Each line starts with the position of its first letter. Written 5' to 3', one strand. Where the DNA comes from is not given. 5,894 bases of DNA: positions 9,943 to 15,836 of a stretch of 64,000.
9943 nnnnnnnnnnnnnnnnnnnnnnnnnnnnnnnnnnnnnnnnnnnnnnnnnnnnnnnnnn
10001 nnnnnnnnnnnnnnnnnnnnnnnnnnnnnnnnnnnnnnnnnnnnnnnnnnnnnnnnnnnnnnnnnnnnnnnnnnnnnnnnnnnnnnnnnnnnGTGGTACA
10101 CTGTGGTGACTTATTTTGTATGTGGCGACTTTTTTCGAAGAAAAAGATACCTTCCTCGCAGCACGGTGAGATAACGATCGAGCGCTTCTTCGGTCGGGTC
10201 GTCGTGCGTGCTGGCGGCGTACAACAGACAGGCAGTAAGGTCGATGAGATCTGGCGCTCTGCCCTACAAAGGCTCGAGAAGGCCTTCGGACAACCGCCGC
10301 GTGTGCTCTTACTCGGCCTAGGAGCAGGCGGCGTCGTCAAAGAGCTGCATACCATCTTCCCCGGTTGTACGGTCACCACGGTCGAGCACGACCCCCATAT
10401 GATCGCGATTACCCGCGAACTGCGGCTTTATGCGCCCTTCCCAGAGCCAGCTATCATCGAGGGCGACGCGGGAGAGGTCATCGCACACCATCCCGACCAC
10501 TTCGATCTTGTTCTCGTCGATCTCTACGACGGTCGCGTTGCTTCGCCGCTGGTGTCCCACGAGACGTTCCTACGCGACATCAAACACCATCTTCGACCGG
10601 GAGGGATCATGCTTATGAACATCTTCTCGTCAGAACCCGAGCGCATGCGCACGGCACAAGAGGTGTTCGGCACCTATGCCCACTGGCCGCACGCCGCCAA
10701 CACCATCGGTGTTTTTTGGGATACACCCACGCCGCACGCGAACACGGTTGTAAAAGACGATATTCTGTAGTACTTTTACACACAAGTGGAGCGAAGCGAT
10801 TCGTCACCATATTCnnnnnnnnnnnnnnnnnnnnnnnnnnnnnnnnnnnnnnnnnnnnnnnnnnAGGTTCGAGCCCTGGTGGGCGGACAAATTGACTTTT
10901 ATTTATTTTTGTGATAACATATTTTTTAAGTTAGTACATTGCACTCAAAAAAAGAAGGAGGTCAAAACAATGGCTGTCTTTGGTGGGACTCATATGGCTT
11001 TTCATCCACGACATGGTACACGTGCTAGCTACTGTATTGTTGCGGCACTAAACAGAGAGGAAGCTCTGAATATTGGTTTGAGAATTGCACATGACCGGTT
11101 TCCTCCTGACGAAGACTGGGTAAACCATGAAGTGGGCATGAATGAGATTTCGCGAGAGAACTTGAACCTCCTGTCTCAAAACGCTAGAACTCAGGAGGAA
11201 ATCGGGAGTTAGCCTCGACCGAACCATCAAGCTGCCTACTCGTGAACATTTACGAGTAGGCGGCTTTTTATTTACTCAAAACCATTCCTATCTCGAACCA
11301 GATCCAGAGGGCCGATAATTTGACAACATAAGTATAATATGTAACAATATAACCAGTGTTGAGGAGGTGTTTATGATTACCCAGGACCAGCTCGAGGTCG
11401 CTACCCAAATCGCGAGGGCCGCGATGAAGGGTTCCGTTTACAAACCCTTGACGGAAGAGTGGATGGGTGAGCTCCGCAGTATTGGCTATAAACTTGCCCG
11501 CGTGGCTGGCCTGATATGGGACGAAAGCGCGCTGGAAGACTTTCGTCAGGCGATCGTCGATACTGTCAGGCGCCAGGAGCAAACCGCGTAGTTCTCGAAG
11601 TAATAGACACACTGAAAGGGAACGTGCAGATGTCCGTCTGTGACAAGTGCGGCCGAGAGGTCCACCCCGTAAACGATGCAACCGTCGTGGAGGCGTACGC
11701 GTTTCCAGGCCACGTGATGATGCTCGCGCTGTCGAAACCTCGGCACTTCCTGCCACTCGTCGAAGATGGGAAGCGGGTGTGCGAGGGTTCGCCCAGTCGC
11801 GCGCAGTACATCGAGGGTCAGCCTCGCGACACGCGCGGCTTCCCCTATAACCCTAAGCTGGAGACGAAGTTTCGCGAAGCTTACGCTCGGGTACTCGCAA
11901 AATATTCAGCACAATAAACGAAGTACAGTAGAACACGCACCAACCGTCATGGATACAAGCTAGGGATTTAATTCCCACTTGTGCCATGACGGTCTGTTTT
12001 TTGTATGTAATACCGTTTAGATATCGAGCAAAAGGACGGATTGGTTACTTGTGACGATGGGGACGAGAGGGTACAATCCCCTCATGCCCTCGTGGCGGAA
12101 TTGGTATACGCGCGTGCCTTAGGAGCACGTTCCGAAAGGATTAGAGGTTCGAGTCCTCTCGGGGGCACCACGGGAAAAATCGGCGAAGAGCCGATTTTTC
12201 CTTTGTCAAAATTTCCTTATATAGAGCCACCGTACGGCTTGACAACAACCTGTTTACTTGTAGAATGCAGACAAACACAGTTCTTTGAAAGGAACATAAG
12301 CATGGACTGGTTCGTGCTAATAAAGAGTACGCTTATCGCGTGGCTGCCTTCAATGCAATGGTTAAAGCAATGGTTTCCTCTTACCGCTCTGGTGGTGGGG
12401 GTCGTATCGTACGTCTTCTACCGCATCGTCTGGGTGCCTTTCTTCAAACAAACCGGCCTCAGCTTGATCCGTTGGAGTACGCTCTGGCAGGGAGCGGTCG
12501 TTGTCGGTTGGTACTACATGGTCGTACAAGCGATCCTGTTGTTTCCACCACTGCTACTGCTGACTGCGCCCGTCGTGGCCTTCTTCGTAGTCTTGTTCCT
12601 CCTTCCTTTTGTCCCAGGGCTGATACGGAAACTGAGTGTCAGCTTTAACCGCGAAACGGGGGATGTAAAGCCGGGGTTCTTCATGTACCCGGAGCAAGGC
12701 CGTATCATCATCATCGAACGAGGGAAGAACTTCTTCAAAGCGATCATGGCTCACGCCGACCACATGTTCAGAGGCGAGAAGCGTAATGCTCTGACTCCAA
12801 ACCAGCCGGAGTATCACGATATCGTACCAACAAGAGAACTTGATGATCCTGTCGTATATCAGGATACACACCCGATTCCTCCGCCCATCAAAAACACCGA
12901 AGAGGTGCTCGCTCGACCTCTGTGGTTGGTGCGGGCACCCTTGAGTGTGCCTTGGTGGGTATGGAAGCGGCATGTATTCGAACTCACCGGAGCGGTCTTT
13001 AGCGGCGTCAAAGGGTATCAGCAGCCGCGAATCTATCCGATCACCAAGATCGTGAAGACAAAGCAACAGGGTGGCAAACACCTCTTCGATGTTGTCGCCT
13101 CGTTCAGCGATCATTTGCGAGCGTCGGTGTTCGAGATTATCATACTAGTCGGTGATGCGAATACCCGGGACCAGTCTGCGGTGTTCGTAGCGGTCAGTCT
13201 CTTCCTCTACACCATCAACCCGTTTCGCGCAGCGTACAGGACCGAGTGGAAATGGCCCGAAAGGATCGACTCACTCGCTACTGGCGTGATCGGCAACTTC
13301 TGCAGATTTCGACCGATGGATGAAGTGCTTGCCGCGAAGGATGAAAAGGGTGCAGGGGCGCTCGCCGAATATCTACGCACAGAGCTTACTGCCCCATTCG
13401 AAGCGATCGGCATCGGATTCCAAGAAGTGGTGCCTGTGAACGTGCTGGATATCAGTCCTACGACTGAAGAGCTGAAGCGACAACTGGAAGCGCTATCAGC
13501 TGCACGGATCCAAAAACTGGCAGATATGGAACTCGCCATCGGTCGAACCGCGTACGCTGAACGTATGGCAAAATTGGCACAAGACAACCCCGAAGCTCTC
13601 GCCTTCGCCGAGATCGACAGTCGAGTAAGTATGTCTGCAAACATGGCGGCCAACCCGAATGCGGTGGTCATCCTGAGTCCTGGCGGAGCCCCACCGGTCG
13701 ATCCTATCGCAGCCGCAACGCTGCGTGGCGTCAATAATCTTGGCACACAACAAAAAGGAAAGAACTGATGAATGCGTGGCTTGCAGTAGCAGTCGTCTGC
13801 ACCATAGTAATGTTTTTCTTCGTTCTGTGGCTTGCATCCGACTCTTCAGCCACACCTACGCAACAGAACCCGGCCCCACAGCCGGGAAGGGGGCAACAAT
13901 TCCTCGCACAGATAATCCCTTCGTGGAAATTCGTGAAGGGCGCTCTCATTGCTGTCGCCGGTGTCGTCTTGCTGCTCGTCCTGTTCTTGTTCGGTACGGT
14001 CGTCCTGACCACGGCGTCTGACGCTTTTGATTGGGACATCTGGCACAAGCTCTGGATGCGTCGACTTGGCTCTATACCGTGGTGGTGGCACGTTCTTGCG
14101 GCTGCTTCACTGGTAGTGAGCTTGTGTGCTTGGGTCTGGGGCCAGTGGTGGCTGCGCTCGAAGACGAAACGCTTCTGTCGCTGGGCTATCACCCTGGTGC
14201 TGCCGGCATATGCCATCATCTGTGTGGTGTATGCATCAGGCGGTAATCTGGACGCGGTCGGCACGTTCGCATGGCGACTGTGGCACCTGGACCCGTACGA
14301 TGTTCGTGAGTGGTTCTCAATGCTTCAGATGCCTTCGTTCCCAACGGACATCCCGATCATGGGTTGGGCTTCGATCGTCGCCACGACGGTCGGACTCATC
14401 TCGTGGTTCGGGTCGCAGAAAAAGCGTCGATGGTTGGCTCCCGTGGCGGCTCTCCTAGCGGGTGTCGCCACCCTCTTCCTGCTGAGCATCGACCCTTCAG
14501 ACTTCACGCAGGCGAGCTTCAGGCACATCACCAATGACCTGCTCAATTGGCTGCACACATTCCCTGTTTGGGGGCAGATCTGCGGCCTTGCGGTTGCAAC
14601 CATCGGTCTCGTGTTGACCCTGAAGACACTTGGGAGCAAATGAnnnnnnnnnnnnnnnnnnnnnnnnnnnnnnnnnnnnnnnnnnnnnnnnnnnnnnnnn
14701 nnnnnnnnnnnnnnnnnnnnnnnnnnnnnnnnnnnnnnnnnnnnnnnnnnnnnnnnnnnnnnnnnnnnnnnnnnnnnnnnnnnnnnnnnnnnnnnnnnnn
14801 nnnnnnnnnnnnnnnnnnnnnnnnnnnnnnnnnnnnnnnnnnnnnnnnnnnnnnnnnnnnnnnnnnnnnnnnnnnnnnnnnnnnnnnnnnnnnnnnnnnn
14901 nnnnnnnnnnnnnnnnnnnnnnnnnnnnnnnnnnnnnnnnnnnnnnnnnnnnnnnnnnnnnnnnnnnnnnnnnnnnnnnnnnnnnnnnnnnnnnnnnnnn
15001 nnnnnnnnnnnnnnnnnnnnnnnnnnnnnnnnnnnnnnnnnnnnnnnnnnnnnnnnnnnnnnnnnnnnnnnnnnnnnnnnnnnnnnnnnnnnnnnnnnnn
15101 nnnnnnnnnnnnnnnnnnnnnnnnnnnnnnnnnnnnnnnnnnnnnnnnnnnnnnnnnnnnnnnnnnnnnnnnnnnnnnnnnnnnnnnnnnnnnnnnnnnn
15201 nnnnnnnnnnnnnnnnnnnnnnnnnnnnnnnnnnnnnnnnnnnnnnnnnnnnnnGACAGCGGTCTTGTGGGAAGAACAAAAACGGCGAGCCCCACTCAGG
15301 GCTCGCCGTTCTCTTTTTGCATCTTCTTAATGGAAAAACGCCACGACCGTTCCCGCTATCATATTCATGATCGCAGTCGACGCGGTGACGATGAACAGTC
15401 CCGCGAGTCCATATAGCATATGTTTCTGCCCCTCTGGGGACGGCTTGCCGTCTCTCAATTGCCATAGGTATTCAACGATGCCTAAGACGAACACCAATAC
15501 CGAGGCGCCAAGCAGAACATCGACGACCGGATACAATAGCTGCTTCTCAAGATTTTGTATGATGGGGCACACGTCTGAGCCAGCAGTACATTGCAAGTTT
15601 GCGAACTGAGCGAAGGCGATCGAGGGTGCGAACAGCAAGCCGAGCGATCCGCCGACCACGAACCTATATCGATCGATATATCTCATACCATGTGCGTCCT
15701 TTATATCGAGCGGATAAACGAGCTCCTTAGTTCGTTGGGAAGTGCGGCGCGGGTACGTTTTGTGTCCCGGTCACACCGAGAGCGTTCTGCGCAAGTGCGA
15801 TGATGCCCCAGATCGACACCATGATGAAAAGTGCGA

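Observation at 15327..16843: Four tandem paralogous TrbC/VirB2-like 'T4SS pilin' genes, with a fifth copy at 60185-60493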

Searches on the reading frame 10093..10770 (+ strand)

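Call 9: search_protein_families(library=pfam, proteins=[window:10093-10770:+], max_evalue=0.01)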
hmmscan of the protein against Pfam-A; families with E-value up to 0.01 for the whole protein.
window:10093-10770:+ (225 aa): 6 families
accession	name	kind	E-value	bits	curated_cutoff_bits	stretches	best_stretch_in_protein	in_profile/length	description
PF13649.12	Methyltransf_25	-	7.7e-07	30.2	27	1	71-171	1-97/97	Methyltransferase domain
PF08241.18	Methyltransf_11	-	1.5e-06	29.2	21.2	1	74-174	3-94/95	Methyltransferase domain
PF13489.12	Methyltransf_23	-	7e-06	26.3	27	1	49-188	4-130/164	Methyltransferase domain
PF13847.12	Methyltransf_31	-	4.4e-05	23.7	27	1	71-184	7-118/145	Methyltransferase domain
PF01564.23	Spermine_synth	-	4.9e-05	23.4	22.9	1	67-175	18-130/186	Spermine/spermidine synthase domain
PF08242.18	Methyltransf_12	-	0.00015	22.9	30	1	74-172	3-97/98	Methyltransferase domain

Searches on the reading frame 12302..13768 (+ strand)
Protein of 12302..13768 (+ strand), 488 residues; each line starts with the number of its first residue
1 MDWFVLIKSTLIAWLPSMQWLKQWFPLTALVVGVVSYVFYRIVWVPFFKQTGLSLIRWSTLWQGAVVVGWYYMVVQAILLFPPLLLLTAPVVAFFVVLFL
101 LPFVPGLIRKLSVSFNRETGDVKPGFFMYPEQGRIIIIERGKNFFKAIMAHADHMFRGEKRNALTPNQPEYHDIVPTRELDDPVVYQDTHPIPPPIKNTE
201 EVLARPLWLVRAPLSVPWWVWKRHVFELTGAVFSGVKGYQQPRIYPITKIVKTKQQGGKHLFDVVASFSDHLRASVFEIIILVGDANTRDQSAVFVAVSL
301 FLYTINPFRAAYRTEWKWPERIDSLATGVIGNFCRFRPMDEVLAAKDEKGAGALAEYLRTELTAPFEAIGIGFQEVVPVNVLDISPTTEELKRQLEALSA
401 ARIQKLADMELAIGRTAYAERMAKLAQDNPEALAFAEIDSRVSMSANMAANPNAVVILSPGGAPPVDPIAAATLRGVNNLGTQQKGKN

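Call 9: search_protein_families(library=pfam, proteins=[window:12302-13768:+], max_evalue=0.01)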
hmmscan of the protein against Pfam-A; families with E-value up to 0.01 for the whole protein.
window:12302-13768:+ (488 aa): 0 families

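Call 42: search_protein_families(library=ncbifam, proteins=[window:12302-13768:+], max_evalue=0.1)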
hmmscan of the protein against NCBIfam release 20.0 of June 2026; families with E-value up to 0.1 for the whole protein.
window:12302-13768:+ (488 aa): 0 families

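Call 57: search_solved_structures(query=window:12302-13768:+, max_evalue=1)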
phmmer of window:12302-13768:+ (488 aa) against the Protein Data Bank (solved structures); distinct sequences matched with E-value up to 1: 0.

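Call 58: search_protein_families(library=pfam, proteins=[window:12302-13768:+], max_evalue=5)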
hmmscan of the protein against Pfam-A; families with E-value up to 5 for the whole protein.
window:12302-13768:+ (488 aa): 0 families
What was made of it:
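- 12302..15254 (+): Convergent operon of three fast-evolving membrane proteins: SPFH-like about 488 aa, Trp-rich polytopic 291 aa, and 204 aa. Their association with the array is uncertain. The window proteins themselves have no family hits (calls 9, 42, 58).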

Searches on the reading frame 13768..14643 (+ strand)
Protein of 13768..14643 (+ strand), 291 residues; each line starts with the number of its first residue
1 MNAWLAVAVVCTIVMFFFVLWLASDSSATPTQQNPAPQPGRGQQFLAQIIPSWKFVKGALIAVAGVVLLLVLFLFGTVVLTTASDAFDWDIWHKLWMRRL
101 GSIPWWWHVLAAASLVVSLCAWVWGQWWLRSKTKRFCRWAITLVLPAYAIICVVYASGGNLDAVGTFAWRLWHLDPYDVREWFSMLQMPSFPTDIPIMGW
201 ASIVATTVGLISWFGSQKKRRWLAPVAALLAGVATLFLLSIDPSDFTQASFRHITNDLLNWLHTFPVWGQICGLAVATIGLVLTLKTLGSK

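Call 9: search_protein_families(library=pfam, proteins=[window:13768-14643:+], max_evalue=0.01)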
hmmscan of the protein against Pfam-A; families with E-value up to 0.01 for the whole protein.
window:13768-14643:+ (291 aa): 0 families

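Call 42: search_protein_families(library=ncbifam, proteins=[window:13768-14643:+], max_evalue=0.1)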
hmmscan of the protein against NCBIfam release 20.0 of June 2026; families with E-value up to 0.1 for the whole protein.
window:13768-14643:+ (291 aa): 1 family
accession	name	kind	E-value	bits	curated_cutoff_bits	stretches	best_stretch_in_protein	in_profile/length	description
NF049986.1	memb_Rv1678_C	equivalog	0.079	12.9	50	1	197-239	9-51/95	Rv1678 family membrane protein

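Call 58: search_protein_families(library=pfam, proteins=[window:13768-14643:+], max_evalue=5)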
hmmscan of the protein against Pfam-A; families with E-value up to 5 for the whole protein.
window:13768-14643:+ (291 aa): 3 families
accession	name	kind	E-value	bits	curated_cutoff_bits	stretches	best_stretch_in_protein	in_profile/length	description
PF19451.5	DUF5989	-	0.084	13.4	27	1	214-240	10-36/49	Family of unknown function (DUF5989)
PF21319.3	zf-FCS_1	-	0.32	11.5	26.6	1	130-137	16-23/31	Zinc finger, FCS-type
PF14126.11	DUF4293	-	1.5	9.5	27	0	4-76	8-78/153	Domain of unknown function (DUF4293)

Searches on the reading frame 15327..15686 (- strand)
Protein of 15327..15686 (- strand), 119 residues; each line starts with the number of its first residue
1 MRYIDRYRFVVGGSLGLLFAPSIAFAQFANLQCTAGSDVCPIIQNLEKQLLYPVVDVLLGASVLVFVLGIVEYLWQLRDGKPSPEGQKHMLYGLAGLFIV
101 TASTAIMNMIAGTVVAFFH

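Call 4: search_protein_families(library=pfam, proteins=[window:15327-15686:-], max_evalue=1)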
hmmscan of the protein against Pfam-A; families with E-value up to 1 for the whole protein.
window:15327-15686:- (119 aa): 3 families
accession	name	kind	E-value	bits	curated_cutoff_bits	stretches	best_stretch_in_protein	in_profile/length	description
PF04956.18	TrbC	-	0.004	17.8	27.9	1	11-110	15-98/98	TrbC/VIRB2 pilin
PF18895.5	T4SS_pilin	-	0.014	15.9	26.6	1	43-109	5-70/71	Type IV secretion system pilin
PF00801.26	PKD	-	0.073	13.5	23.5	1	69-102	28-63/80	PKD domain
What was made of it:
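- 15327..15686 (-): Pilin A, type 4 (119 aa): lineage-specific N-terminal extension with a signal-like segment and two Cys, then two helices. TrbC 17.8 and PF18895 15.9 bits, both below cut-off (call 4).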

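Call 5: search_protein_families(library=ncbifam, proteins=[window:15327-15686:-], max_evalue=1)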
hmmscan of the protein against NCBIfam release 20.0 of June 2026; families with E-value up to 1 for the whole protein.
window:15327-15686:- (119 aa): 1 family
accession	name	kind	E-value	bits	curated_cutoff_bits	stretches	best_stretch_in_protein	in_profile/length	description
NF033883.1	conj_TraQ_IncI1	equivalog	0.033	14.1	80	1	38-113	1-77/175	conjugal transfer protein TraQ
